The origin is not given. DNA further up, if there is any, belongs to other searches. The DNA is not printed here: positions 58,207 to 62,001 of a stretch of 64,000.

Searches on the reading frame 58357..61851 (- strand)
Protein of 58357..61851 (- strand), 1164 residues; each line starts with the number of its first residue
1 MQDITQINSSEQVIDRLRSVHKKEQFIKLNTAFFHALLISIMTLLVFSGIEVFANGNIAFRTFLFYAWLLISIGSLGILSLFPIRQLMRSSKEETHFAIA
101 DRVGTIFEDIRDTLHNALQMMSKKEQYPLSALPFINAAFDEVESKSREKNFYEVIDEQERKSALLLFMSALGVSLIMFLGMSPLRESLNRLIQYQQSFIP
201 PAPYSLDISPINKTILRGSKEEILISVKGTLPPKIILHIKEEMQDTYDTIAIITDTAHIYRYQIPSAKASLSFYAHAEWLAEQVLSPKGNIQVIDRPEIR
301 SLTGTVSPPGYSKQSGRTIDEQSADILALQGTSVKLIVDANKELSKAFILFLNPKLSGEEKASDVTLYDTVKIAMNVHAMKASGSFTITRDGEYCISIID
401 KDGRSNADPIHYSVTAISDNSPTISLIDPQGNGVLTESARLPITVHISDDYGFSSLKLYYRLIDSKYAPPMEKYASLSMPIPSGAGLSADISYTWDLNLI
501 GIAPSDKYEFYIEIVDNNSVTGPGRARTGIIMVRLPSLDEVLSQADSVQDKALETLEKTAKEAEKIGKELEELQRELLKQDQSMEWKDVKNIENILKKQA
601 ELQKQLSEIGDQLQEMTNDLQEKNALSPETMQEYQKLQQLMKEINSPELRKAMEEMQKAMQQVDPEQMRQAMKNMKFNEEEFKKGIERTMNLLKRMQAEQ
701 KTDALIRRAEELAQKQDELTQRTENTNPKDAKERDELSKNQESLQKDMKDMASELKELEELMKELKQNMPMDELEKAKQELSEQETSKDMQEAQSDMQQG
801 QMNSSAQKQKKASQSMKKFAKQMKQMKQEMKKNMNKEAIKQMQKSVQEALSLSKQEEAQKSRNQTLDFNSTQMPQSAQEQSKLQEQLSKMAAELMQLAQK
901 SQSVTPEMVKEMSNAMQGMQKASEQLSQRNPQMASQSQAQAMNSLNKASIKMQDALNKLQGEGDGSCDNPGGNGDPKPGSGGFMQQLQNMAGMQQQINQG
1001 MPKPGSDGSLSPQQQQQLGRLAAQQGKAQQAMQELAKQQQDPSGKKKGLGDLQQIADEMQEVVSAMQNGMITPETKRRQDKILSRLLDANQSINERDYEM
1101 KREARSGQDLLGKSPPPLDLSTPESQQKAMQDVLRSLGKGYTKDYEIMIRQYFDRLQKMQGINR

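Call 57: search_protein_families(library=pfam, proteins=[window:58357-61851:-], max_evalue=0.001)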
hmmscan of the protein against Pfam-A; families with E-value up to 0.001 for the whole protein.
window:58357-61851:- (1164 aa): 1 family
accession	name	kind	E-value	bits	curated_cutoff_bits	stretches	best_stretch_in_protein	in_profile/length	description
PF13779.11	DUF4175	-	3.1e-14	52.4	27.3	1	301-971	185-753/825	Domain of unknown function (DUF4175)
